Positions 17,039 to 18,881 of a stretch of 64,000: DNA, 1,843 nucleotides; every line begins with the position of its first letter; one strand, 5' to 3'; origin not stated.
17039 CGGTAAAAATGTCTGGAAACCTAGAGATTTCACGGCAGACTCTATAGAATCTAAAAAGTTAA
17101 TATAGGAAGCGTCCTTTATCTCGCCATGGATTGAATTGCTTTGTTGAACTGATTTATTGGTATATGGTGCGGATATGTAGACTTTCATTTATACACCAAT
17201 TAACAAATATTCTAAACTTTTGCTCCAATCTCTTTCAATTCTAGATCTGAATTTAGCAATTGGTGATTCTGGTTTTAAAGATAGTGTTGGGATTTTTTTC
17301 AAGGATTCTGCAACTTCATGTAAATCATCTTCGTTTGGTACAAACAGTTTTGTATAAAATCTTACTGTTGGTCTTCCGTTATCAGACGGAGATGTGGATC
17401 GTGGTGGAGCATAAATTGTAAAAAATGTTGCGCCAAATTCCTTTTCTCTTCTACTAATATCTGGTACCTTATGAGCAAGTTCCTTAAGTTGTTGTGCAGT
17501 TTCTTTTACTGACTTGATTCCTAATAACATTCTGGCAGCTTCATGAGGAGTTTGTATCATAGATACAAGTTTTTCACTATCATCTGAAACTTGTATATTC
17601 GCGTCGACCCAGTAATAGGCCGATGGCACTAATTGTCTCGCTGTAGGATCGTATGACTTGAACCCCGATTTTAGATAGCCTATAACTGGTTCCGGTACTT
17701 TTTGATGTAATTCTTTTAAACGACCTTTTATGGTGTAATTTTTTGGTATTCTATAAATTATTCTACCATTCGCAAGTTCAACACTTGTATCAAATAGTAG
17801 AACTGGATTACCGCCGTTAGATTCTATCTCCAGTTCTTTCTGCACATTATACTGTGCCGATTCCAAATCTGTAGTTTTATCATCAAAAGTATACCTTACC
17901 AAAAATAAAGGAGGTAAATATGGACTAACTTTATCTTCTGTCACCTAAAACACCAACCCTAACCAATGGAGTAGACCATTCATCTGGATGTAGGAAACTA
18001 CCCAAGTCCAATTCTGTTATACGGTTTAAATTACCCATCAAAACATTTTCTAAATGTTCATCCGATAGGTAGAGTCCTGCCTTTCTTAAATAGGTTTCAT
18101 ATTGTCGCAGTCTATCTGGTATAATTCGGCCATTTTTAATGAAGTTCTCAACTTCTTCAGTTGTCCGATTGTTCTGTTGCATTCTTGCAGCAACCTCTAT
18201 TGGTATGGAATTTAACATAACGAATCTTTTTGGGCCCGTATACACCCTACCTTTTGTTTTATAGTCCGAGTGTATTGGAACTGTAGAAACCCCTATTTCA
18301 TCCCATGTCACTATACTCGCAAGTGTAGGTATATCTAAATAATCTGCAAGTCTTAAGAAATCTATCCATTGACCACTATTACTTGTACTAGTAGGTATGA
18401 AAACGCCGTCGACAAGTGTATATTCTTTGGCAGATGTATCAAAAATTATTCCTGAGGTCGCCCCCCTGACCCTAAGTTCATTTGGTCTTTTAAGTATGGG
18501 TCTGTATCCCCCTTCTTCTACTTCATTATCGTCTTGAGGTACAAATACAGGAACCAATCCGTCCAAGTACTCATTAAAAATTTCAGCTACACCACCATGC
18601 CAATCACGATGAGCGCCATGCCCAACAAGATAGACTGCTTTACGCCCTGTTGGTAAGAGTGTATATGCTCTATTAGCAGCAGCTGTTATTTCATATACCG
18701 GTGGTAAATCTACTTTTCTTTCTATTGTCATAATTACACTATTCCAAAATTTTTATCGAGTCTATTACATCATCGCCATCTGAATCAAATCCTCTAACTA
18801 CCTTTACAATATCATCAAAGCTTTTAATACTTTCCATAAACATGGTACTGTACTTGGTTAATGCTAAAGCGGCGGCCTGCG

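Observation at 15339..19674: Compact five-gene operon of unassigned proteins containing an NDT/SLOG-fold enzyme and a wHTH fusion, with GC-shifted composition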

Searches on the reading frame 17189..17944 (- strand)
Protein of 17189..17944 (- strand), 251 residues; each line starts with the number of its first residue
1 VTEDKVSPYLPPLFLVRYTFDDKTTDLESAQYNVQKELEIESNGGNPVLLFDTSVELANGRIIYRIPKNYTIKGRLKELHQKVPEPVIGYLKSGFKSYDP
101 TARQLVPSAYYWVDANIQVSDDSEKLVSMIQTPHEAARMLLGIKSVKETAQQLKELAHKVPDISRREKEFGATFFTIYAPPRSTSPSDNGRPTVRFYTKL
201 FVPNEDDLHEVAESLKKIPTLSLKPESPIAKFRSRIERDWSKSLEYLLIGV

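Call 3: search_protein_families(library=pfam, proteins=[window:17189-17944:-], max_evalue=0.1)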
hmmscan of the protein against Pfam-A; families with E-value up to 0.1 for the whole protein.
window:17189-17944:- (251 aa): 1 family
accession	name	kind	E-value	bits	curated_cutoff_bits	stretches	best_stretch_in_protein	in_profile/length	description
PF21492.2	bL31_N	-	0.071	13.2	27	0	107-140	16-48/60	Ribosomal protein L31p, N-terminal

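Call 4: search_protein_families(library=padloc, proteins=[window:17189-17944:-], max_evalue=0.1)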
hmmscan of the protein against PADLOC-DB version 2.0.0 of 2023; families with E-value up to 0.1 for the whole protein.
window:17189-17944:- (251 aa): 0 families

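Call 5: search_protein_families(library=ncbifam, proteins=[window:17189-17944:-], max_evalue=0.1)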
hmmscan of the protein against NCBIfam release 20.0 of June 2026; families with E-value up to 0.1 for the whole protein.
window:17189-17944:- (251 aa): 1 family
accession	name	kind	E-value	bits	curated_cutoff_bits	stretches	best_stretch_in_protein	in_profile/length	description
NF033139.1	blaZ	exception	0.0075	15.6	580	0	54-92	121-159/281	penicillin-hydrolyzing class A beta-lactamase BlaZ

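Call 11: find_homologous_proteins(query=window:17189-17944:-)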
Query window:17189-17944:- (251 aa): 1 proteins with E <= 0.001 among 338 candidates.
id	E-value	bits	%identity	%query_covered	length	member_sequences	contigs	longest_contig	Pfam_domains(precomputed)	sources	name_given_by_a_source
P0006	4.1e-152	523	100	94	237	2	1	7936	-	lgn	-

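Call 40: search_protein_families(library=phrogs, proteins=[window:17189-17944:-], max_evalue=0.1)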
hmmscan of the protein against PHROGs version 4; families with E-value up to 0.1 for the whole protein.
window:17189-17944:- (251 aa): 0 families

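Call 93: search_solved_structures(query=window:17189-17944:-, max_evalue=10)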
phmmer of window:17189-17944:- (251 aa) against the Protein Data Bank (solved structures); distinct sequences matched with E-value up to 10: 25.
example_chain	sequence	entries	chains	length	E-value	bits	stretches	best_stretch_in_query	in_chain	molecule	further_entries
7vg7_B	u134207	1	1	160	0.052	16.3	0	198-238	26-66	Uteroglobin,PB1m6A9 peptide,Uteroglobin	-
7vf3_B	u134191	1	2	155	0.055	16.3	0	198-238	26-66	Uteroglobin,PB1m7 peptide,Uteroglobin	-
4onm_B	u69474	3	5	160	0.12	15.1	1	189-212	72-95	Ubiquitin-conjugating enzyme E2 N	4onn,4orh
3hct_B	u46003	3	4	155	0.13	15.1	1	189-212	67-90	Ubiquitin-conjugating enzyme E2 N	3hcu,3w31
7bxg_B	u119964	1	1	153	0.13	15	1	189-212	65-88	Ubiquitin-conjugating enzyme E2 N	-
6jky_B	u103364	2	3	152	0.13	15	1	189-212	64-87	Ubiquitin-conjugating enzyme E2 N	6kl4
4nrg_B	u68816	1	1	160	0.13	15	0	190-215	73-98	Ubiquitin-conjugating enzyme E2 N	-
6d6i_B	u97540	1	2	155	0.13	15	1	189-212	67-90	Ubiquitin-conjugating enzyme E2 N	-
1j7d_B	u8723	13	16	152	0.14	15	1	189-212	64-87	UBIQUITIN-CONJUGATING ENZYME E2-17 KDA | Ubiquitin-conjugating enzyme E2 N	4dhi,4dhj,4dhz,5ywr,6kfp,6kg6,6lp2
2c2v_B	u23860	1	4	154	0.14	15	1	189-212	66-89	Ubiquitin-conjugating enzyme E2 N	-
3von_C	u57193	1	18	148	0.14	15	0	191-215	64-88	Ubiquitin-conjugating enzyme E2 N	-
4nri_B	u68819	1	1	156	0.14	14.9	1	189-212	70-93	Ubiquitin-conjugating enzyme E2 N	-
4tkp_A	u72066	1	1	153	0.14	14.9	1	189-212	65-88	Ubiquitin-conjugating enzyme E2 N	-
4nr3_B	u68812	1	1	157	0.14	14.9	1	189-212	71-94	Ubiquitin-conjugating enzyme E2 N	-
4ip3_B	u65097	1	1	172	0.15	14.8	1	189-211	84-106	Ubiquitin-conjugating enzyme E2 N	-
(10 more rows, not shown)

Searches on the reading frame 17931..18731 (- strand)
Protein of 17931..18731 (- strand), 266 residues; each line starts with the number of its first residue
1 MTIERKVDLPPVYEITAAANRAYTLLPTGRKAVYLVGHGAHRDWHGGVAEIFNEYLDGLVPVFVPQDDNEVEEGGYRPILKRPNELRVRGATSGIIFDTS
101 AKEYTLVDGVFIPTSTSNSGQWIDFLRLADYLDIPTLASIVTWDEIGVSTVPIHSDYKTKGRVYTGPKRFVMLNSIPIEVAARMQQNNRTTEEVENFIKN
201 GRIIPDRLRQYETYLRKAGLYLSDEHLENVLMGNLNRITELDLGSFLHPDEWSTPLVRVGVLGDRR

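Call 3: search_protein_families(library=pfam, proteins=[window:17931-18731:-], max_evalue=0.1)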
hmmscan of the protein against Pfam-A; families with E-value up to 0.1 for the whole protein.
window:17931-18731:- (266 aa): 2 families
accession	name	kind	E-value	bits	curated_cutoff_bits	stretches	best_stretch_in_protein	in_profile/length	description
PF23211.1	LRR_LRWD1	-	0.014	15.6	28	1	198-245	5-51/190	Leucine-rich repeat and WD repeat-containing protein 1, LRR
PF14076.12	DUF4258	-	0.054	14.2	25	1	181-208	6-33/71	Domain of unknown function (DUF4258)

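Call 4: search_protein_families(library=padloc, proteins=[window:17931-18731:-], max_evalue=0.1)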
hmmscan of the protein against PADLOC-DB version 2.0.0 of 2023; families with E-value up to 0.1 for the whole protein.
window:17931-18731:- (266 aa): 0 families

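Call 5: search_protein_families(library=ncbifam, proteins=[window:17931-18731:-], max_evalue=0.1)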
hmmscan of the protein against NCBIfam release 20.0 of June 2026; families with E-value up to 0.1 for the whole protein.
window:17931-18731:- (266 aa): 0 families

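Call 10: find_homologous_proteins(query=window:17931-18731:-)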
Query window:17931-18731:- (266 aa): 2 proteins with E <= 0.001 among 1261 candidates.
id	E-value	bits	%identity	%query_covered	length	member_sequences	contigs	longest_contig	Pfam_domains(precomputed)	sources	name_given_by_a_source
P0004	1.2e-176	604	100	100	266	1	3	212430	-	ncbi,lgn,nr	ncbi:MAG: hypothetical protein HYW23_03460 [Candidatus Aenigmarchaeota archaeon]|nr:hypothetical pro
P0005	3.2e-64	235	47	95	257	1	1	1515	-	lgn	-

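Call 33: find_encoding_contigs(protein=P0005, flank=5000, max_places=3)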
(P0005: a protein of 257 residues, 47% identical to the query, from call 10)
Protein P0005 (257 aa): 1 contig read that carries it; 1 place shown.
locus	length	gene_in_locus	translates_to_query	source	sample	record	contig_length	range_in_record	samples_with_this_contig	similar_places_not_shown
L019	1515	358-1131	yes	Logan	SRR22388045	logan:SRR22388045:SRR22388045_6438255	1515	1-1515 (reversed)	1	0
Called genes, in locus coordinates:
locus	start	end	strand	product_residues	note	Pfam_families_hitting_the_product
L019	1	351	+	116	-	?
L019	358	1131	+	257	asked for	-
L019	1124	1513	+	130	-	?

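Call 40: search_protein_families(library=phrogs, proteins=[window:17931-18731:-], max_evalue=0.1)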
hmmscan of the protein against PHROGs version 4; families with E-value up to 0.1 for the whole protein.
window:17931-18731:- (266 aa): 0 families

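Call 41: search_protein_families(library=pfam, proteins=[P0005, L019:1124-1513:+], max_evalue=0.1)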
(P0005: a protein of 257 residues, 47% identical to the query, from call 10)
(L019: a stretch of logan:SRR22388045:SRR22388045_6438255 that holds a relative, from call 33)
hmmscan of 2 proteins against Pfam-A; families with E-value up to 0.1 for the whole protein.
P0005 (257 aa): 0 families

L019:1124-1513:+ (130 aa): 0 families

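Call 62: predict_structure(alignment_id=A5)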
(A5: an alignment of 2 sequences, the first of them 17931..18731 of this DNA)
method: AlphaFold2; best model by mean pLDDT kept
length: 266 residues; sequences in the alignment: 2
mean_pLDDT: 51.7   pTM: 0.47
mean pLDDT of the five models: 51.7, 34.9, 34.3, 31.6, 30.9
residues with pLDDT >= 90: 0; 70-90: 17; 50-70: 143; < 50: 106
segments of 3 or more residues with pLDDT < 50: 1-10, 70-76, 115-121, 127-132, 140-174, 218-220, 240-266
pLDDT, mean of each block of 10 residues (from residue 1): 32 54 58 67 66 68 64 51 63 62 51 45 49 50 33 29 32 49 66 67 57 53 64 55 38 35 29
secondary structure, 60 per line:
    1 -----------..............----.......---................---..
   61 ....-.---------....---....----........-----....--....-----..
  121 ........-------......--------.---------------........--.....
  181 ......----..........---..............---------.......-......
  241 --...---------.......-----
elements in order: H12-25 E30-36 H40-55 E59-64 E76-79 H83-86 E91-98 E104-107 E110-113 H119-128 E136-141 H166-173 H176-186 H191-200 H204-217 H227-233 H235-240 H255-261

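Call 71: search_solved_structures(query=A5, max_evalue=10)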
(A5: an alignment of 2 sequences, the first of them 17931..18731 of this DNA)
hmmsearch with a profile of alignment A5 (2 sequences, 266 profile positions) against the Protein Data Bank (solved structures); distinct sequences matched with E-value up to 10: 1.
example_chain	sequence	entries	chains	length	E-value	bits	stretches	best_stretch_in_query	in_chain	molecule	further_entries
7rom_A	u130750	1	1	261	0.69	12.3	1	20-61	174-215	NADH-cytochrome b5 reductase 1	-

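Call 95: fold_search(model_id=the predicted structure, library=pdb)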
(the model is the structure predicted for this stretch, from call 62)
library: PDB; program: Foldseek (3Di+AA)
matches with E <= 10: 1126; with E <= 0.001: 0
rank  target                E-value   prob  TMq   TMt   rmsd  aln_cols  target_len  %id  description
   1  7cmj_A                7.4e-03  0.99  0.30  0.40   5.7       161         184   14  Crystal structure of L.donovani Hypoxanthine-guanine phosphoribosyl transferase (HGPRT) (released 2021-08-04)
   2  5esx_A                7.8e-03  0.97  0.26  0.34   5.7       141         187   12  Crystal structure of hypoxanthine-guanine phosphoribosyltransferase complexed with GMP from Legionella pneumophila (released 2016-03-30)
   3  5fb3_F                8.8e-03  0.41  0.20  0.17  12.6       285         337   12  Structure of glycerophosphate dehydrogenase in complex with NADPH (released 2016-10-12)
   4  8fwy_A                1.0e-02  0.99  0.31  0.37   6.9       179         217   13  Crystal structure of the Trypanosoma cruzi hypoxanthine-guanine-xanthine phosphoribosyltransferase (HGXPRT), isoform D (released 2023-07-19)
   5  4rqb_A                1.0e-02  0.93  0.28  0.37   6.2       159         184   11  Crystal Structure of a Hypoxanthine Phosphoribosyltransferase (target ID NYSGRC-029686) from Staphylococcus aureus (te (released 2014-11-26)
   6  4rqa                  1.3e-02  0.96  0.26  0.36   6.5       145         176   12  Crystal Structure of a Hypoxanthine Phosphoribosyltransferase (target ID NYSGRC-029686) from Staphylococcus aureus (orth (released 2014-11-26)
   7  5esw_A                1.6e-02  0.92  0.25  0.32   5.6       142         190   13  Crystal structure of Apo hypoxanthine-guanine phosphoribosyltransferase from Legionella pneumophila (released 2016-03-30)
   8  8fx3_B                1.7e-02  0.99  0.34  0.39   5.1       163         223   13  Crystal structure of the Trypanosoma cruzi hypoxanthine-guanine-xanthine phosphoribosyltransferase (HGXPRT), isoform D (released 2023-07-19)
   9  5esw_B                1.7e-02  0.91  0.25  0.32   5.8       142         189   12  Crystal structure of Apo hypoxanthine-guanine phosphoribosyltransferase from Legionella pneumophila (released 2016-03-30)
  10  7cmj_B                1.8e-02  0.98  0.29  0.41   5.4       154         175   13  Crystal structure of L.donovani Hypoxanthine-guanine phosphoribosyl transferase (HGPRT) (released 2021-08-04)
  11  1p18_A                1.9e-02  0.98  0.31  0.42   6.0       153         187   12  Hypoxanthine Phosphoribosyltransferase from Trypanosoma cruzi, K68R mutant, ternary substrates complex (released 2004-05-18)
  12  5esx_B                1.9e-02  0.89  0.25  0.33   5.8       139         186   12  Crystal structure of hypoxanthine-guanine phosphoribosyltransferase complexed with GMP from Legionella pneumophila (released 2016-03-30)
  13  5fb3_E                1.9e-02  0.38  0.22  0.18  12.7       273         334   15  Structure of glycerophosphate dehydrogenase in complex with NADPH (released 2016-10-12)
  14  8fx1_A                2.2e-02  0.98  0.31  0.38   6.9       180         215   13  Crystal structure of the Trypanosoma cruzi hypoxanthine-guanine-xanthine phosphoribosyltransferase (HGXPRT), isoform D (released 2023-07-19)
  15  8fwz_A                2.6e-02  0.98  0.32  0.38   6.8       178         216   12  Crystal structure of the Trypanosoma cruzi hypoxanthine-guanine-xanthine phosphoribosyltransferase (HGXPRT), isoform D (released 2023-07-19)
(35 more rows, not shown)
